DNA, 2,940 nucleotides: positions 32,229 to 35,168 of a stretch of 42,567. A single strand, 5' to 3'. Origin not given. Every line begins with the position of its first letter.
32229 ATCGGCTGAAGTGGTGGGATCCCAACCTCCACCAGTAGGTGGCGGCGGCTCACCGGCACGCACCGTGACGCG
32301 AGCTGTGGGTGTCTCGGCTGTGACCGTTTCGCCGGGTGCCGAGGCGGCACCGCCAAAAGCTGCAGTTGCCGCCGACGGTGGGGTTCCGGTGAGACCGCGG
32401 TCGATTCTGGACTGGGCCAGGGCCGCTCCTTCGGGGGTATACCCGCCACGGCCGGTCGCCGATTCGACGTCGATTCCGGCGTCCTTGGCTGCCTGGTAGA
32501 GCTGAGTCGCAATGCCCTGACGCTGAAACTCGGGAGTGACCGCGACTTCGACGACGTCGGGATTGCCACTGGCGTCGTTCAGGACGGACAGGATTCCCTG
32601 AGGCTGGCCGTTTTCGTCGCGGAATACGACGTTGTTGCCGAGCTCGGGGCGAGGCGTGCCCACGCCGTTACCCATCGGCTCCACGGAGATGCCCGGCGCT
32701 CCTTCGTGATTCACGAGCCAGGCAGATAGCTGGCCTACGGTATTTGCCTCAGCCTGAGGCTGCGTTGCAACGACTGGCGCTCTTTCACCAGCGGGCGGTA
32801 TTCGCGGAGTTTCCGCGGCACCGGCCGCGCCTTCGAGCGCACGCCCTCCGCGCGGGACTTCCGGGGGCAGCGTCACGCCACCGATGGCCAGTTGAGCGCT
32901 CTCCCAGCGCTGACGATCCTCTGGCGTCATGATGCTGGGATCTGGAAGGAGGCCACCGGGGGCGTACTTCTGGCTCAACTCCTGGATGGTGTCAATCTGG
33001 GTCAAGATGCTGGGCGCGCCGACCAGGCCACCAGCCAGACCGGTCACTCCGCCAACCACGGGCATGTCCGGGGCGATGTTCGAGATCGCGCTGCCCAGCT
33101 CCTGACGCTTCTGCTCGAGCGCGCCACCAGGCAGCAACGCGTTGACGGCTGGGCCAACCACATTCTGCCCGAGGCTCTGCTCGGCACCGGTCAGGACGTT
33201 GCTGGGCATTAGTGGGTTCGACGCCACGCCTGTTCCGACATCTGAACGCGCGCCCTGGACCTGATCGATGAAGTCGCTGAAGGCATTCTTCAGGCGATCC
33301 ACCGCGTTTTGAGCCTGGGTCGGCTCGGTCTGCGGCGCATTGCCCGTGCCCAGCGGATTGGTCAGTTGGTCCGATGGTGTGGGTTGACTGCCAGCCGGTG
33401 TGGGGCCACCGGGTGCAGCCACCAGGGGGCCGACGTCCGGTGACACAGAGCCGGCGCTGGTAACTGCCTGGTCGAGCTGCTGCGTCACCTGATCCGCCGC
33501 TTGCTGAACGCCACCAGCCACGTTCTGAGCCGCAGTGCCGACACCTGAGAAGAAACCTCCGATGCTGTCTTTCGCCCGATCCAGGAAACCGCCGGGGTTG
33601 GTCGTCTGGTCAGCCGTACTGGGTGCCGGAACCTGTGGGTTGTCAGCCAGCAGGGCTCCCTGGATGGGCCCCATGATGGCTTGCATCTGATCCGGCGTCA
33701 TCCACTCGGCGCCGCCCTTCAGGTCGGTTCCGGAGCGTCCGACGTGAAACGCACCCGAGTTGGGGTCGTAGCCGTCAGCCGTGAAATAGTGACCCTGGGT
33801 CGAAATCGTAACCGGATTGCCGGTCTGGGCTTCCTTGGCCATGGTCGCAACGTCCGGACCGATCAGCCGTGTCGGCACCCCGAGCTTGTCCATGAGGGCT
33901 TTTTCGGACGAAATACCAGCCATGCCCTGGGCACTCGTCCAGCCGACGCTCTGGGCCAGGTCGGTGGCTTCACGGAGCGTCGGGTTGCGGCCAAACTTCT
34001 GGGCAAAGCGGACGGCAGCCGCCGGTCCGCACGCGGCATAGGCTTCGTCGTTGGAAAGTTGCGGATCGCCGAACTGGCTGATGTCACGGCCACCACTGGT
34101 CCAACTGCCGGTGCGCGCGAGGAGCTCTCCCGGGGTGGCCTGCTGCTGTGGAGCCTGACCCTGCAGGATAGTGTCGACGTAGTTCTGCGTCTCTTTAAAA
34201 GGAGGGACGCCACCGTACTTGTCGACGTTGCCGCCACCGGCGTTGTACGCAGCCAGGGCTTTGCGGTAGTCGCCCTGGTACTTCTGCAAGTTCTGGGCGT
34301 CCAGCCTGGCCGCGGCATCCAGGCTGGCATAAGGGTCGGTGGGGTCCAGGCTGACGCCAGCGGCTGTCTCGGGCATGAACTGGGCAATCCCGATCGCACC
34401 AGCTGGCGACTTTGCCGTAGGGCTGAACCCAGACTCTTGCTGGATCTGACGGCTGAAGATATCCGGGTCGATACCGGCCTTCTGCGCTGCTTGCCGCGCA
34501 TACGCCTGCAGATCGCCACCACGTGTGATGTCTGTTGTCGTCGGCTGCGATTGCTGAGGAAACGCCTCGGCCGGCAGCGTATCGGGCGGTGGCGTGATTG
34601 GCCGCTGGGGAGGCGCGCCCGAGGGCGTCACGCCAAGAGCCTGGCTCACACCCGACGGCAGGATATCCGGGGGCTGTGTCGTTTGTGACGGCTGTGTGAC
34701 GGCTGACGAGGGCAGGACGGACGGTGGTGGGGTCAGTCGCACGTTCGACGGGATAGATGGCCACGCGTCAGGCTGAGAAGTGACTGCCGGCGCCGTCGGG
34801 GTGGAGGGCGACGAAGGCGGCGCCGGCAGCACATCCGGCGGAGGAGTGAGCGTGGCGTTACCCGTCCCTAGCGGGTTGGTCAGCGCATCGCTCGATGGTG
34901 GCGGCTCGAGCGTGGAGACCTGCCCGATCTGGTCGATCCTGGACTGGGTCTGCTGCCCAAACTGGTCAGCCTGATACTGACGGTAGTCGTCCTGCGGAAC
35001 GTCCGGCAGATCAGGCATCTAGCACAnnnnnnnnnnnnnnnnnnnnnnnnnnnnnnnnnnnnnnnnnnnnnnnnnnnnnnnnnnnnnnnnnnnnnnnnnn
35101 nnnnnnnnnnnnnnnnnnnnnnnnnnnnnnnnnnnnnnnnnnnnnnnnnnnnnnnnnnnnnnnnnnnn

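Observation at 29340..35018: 1892-aa polyvalent virion protein combining SLT, Cys-peptidase and GNAT domains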

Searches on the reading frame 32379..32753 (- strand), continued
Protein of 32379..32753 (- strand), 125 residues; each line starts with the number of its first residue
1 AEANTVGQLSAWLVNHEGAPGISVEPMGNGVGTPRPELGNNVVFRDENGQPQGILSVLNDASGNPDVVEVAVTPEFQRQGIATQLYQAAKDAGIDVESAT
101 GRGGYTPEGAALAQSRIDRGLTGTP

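Call 85: search_protein_families(library=pfam, proteins=[P0163, P0201, P0148], max_evalue=0.001)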
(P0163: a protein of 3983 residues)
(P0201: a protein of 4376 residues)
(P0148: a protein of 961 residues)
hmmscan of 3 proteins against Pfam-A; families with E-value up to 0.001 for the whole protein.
P0163 (3983 aa): 6 families
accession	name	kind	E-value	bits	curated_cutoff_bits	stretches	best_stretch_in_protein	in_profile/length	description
PF18799.6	LPD5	-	1.4e-40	139.4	27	1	1846-1991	2-144/144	Large polyvalent protein-associated domain 5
PF18857.6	LPD38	-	6.9e-39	134.3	27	1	3675-3850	1-183/189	Large polyvalent protein associated domain 38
PF18760.7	ART-PolyVal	-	3e-29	103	31.2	1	2951-3096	1-140/140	ADP-Ribosyltransferase in polyvalent proteins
PF18798.6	LPD3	-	1.2e-27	96.8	27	1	2546-2655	3-114/114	Large polyvalent protein-associated domain 3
PF18796.6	LPD1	-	3.4e-18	65.9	27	1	2137-2213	1-75/78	Large polyvalent protein-associated domain 1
PF00583.31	Acetyltransf_1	-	9.3e-05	23.1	20.7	1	1425-1485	36-92/116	Acetyltransferase (GNAT) family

P0201 (4376 aa): 5 families
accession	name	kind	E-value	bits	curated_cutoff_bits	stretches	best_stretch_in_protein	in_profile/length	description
PF13872.12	AAA_34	-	5.7e-24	85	27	1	2066-2339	55-299/306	P-loop containing NTP hydrolase pore-1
PF13871.12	Helicase_C_4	-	1.1e-23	84.8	30.5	1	2534-2763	15-264/271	C-terminal domain on Strawberry notch homologue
PF01624.25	MutS_I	-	1.5e-09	38.5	20.6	1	1349-1413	14-83/113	MutS domain I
PF04851.21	ResIII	-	7.1e-07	29.7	22.5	1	2058-2221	8-140/164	Type III restriction enzyme, res subunit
PF02384.22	N6_Mtase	-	0.00012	22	20.4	0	1668-1799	30-183/311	N-6 DNA Methylase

P0148 (961 aa): 0 families

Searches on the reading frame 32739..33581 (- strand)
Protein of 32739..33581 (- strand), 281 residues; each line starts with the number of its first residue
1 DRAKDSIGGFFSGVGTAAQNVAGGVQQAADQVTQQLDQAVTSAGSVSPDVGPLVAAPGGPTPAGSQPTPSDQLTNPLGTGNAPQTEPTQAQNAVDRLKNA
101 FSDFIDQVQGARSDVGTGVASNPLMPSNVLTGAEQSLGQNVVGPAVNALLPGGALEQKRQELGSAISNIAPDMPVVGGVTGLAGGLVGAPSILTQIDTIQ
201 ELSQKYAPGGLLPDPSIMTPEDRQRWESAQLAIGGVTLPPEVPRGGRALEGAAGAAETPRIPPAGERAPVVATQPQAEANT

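Call 20: search_protein_families(library=pfam, proteins=[window:32739-33581:-], max_evalue=10)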
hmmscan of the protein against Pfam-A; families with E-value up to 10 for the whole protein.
seq(281 aa): 3 families
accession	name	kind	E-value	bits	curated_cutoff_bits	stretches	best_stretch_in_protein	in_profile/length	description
PF11983.13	FtsA_C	-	0.22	13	27.4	1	65-104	23-63/65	Cell division protein FtsA, C-terminal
PF09718.15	Tape_meas_lam_C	-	1.2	9.7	23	1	17-42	17-42/76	Lambda phage tail tape-measure protein (Tape_meas_lam_C)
PF19199.5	Phage_coatGP8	-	2.7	8.6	24.6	1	81-107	17-44/69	Phage major coat protein, Gp8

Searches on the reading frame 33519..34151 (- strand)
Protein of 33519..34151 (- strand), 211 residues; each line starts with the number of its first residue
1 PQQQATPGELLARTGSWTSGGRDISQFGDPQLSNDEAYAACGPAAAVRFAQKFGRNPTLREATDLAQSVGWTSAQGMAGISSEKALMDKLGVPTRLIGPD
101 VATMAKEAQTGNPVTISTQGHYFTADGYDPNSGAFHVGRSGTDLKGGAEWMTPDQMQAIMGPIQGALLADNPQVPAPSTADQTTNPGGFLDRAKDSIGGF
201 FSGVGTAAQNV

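Call 20: search_protein_families(library=pfam, proteins=[window:33519-34151:-], max_evalue=10)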
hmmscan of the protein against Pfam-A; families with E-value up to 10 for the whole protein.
seq(211 aa): 2 families
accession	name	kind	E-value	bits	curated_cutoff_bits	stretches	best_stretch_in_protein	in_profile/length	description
PF13529.12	Peptidase_C39_2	-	0.00015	22.8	24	1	34-136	9-138/143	Peptidase_C39 like family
PF01640.23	Peptidase_C10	-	0.18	12.4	26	1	102-137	143-182/194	Peptidase C10 family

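Call 29: search_solved_structures(query=A1, max_evalue=10, show_alignments=3)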
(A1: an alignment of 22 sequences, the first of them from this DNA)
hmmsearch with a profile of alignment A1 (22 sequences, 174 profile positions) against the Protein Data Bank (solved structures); distinct sequences matched with E-value up to 10: 8.
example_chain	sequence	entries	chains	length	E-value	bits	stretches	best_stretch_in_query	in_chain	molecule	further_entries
7nzm_C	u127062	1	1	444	0.32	13.6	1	10-104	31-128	Protein phosphatase 1 regulatory subunit 15A,Maltose/maltodextrin-binding periplasmic prot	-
5xe8_A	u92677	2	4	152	0.54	12.9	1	32-128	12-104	Putative ABC transporter, ATP-binding protein ComA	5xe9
3k8u_A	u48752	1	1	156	0.57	12.8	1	32-128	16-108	Putative ABC transporter, ATP-binding protein ComA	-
3faw_A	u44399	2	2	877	0.61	12.8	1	91-168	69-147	Reticulocyte binding protein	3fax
2zop_A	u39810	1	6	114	0.91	12.2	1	33-96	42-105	Putative uncharacterized protein TTHB164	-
4eqf_A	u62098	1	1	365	1.2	11.8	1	69-128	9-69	PEX5-related protein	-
9kn2_A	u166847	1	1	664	1.2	11.8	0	112-148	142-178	Endopeptidase PepO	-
9fma_A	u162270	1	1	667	1.2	11.8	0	112-148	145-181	Endopeptidase PepO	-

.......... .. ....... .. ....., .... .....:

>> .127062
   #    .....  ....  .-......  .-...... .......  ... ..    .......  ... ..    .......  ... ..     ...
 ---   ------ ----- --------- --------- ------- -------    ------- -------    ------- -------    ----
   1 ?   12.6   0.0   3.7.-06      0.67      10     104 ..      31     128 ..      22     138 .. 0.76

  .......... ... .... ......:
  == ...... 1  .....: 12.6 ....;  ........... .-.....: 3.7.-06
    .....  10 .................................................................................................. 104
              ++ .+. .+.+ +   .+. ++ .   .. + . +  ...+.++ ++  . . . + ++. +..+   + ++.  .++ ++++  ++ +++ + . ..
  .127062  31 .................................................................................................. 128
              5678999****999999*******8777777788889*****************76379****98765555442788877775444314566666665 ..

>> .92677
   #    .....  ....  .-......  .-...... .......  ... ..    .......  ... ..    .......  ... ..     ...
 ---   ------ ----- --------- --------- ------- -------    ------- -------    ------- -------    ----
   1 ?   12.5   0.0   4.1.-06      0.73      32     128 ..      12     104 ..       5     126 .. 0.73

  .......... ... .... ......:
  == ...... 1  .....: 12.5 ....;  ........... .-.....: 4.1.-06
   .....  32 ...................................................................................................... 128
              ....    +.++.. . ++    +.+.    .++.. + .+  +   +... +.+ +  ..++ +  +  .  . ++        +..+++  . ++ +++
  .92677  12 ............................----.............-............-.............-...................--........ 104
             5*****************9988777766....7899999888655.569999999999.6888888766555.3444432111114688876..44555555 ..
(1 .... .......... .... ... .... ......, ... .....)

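Call 41: predict_structure(alignment_id=A1)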
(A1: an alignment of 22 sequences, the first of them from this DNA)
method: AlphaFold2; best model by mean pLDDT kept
length: 171 residues; sequences in the alignment: 22
mean_pLDDT: 85.1   pTM: 0.75
mean pLDDT of the five models: 85.1, 84.1, 82.6, 82.2, 81.1
residues with pLDDT >= 90: 87; 70-90: 59; 50-70: 17; < 50: 8
segments of 3 or more residues with pLDDT < 50: 7-11
pLDDT, mean of each block of 10 residues (from residue 1): 50 57 70 81 87 91 86 92 95 97 92 93 93 83 95 95 89 78
secondary structure, 60 per line:
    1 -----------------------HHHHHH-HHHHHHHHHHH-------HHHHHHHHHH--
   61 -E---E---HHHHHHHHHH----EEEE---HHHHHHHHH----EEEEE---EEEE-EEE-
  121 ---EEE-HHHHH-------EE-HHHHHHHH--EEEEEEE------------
elements in order: H24-29 H31-41 H49-58 H70-79 E84-87 H91-99 E104-108 E112-115 E117-119 E124-126 H128-132 H143-150 E153-159

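Call 44: fold_search(model_id=the predicted structure, library=pdb)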
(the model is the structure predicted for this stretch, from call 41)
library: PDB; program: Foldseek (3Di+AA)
matches with E <= 10: 303; with E <= 0.001: 0
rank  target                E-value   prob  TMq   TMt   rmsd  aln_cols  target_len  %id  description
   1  5xe8_A                1.0e-03  1.00  0.57  0.70   3.3       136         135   20  Crystal Structure of the Peptidase Domain of Streptococcus mutans ComA (released 2017-06-28)
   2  9l5u_B                1.4e-03  1.00  0.51  0.62   4.2       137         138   14  Papain-like cysteine protease toxin/immunity pair (released 2025-06-04)
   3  7n87_MODEL_1_A        2.0e-03  1.00  0.54  0.60   3.4       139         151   14  Solution NMR structure of peptidase domain from Clostridium thermocellum PCAT1 (released 2021-12-29)
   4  2bu3_A                2.4e-03  1.00  0.58  0.51   3.6       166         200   13  Acyl-enzyme intermediate between Alr0975 and glutathione at pH 3.4 (released 2005-12-14)
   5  9l5u_A                3.9e-03  1.00  0.51  0.61   4.2       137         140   14  Papain-like cysteine protease toxin/immunity pair (released 2025-06-04)
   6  3zua_MODEL_1_A        8.7e-03  1.00  0.58  0.68   4.4       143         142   12  A C39-like domain (released 2012-08-01)
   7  8ssk_D                1.3e-02  1.00  0.49  0.30   4.3       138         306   14  Citrobacter rodentium contact dependent growth inhibition (CDI) entry and toxin (CdiA-CT) domains (released 2024-05-15)
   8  8ssk_A                1.6e-02  0.99  0.48  0.29   4.4       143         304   12  Citrobacter rodentium contact dependent growth inhibition (CDI) entry and toxin (CdiA-CT) domains (released 2024-05-15)
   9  8ssk_C                2.1e-02  0.99  0.48  0.29   4.5       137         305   14  Citrobacter rodentium contact dependent growth inhibition (CDI) entry and toxin (CdiA-CT) domains (released 2024-05-15)
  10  7oiy_A                2.8e-02  0.90  0.40  0.30   7.0       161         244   13  Crystal structure of the ZUFSP family member Mug105 (released 2022-02-02)
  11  8ssm_A                3.2e-02  0.98  0.47  0.55   4.3       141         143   11  Citrobacter rodentium contact dependent growth inhibition (CDI) toxin (CdiA-CT) and immunity (CdiI) complex (released 2024-05-15)
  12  7sgr_A                3.6e-02  1.00  0.53  0.15   3.5       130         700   11  Structure of hemolysin A secretion system HlyB/D complex (released 2022-09-14)
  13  8ssk_B                4.0e-02  0.97  0.47  0.29   4.3       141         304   12  Citrobacter rodentium contact dependent growth inhibition (CDI) entry and toxin (CdiA-CT) domains (released 2024-05-15)
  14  1u5i_A                6.6e-02  0.75  0.39  0.13   5.8       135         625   11  Crystal Structure analysis of rat m-calpain mutant Lys10 Thr (released 2005-01-18)
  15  3erv                  2.3e-01  0.80  0.50  0.44   6.0       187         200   11  Crystal structure of an putative C39-like peptidase from Bacillus anthracis (released 2008-10-14)
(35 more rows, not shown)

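Call 79: fold_search(model_id=the predicted structure, library=viral)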
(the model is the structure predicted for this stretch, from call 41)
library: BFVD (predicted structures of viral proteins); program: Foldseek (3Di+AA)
matches with E <= 10: 318; with E <= 0.001: 5
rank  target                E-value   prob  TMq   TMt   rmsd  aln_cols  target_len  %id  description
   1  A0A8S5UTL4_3          1.2e-04  1.00  0.53  0.10   4.1       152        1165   22  Morphogenesis protein 1 hydrolase [Myoviridae sp. ctYA416]
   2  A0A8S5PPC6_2          1.5e-04  1.00  0.57  0.08   5.7       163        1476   16  Morphogenesis protein 1 wall, phi29, hydrolase, infection [Myoviridae sp. ctwwN25]
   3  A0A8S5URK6            3.5e-04  1.00  0.59  0.42   5.8       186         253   13  Peptidase [Siphoviridae sp. cthae16]
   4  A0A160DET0            4.0e-04  1.00  0.56  0.49   4.0       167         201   17  Endolysin [Gordonia phage OneUp]
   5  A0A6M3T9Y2            5.4e-04  1.00  0.42  0.55   5.5       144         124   16  Uncharacterized protein [Sphingomonas phage Kharn]
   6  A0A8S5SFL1            1.1e-03  1.00  0.53  0.40   4.3       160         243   16  Peptidase [Podoviridae sp. ctZih56]
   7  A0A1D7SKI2            1.5e-03  1.00  0.58  0.11   5.8       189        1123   15  Lysozyme [Cyanophage S-RIM14]
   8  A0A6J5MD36            3.0e-03  1.00  0.51  0.47   4.7       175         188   15  Uncharacterized protein [uncultured Caudovirales phage]
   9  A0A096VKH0            4.1e-03  0.99  0.46  0.30   6.0       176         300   16  Lysozyme [Synechococcus phage S-CBP1]
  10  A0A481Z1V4            6.7e-03  1.00  0.53  0.49   6.0       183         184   12  Uncharacterized protein [Mimivirus LCMiAC02]
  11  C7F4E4                6.7e-03  0.99  0.50  0.25   5.7       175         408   11  (no name in the UniProt tables at hand)
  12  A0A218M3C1            1.2e-02  0.99  0.44  0.51   5.2       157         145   13  Uncharacterized protein [Acidovorax phage ACP17]
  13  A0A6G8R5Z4            1.9e-02  0.99  0.46  0.21   3.1       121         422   16  Endolysin [Synechococcus phage S-N03]
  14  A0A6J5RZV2            2.8e-02  0.98  0.51  0.35   8.8       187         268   13  Uncharacterized protein [uncultured Caudovirales phage]
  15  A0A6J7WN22            3.5e-02  0.96  0.42  0.54   5.1       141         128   14  Uncharacterized protein [uncultured Caudovirales phage]
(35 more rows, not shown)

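Call 83: find_related_loci(query=A1, collection=genome_contigs, flank=10000)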
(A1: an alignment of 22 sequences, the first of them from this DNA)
Query A1 (171 aa) in genome_contigs; peptide patterns used: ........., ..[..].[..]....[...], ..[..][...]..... (x = any residue, [..] = any of these).
374 stretches matched a pattern; 3 encode a relative of the query (tblastn E <= 1e-3); 3 distinct loci.
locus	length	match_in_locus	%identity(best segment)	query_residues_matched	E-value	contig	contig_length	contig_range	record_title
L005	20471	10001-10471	71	10-166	5e-67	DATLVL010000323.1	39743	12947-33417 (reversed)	MAG TPA_asm: Gemmatimonadales bacterium isolate SMAG_U13191 k141_485316, whole genome shotgun sequence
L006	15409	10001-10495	50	9-170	4e-41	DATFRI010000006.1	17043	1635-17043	MAG TPA_asm: Actinomycetes bacterium isolate SMAG_U9354 k141_393690, whole genome shotgun sequence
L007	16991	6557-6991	55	15-158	5e-40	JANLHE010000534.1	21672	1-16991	MAG: Acidobacteria bacterium isolate P6-9 k99_276959, whole genome shotgun sequence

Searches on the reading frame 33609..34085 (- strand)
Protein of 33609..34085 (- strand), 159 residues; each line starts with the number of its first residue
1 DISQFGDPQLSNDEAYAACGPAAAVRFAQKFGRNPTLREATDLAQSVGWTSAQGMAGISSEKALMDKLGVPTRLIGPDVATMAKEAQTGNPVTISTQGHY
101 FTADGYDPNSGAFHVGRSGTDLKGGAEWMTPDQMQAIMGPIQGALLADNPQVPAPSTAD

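Call 76: search_dna_similar(query=window:33609-34085:-, collection=phages, mode=protein, max_evalue=1, max_rows=25)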
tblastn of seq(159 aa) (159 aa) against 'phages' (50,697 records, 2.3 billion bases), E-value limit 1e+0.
No match.

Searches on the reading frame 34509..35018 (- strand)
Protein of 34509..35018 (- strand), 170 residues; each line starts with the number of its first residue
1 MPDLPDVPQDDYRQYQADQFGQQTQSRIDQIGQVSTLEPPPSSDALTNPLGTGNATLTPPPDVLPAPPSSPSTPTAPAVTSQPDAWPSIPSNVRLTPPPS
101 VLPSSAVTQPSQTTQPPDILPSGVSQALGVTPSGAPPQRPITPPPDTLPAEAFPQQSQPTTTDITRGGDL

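Call 20: search_protein_families(library=pfam, proteins=[window:34509-35018:-], max_evalue=10)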
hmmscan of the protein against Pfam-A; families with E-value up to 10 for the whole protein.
seq(170 aa): 0 families
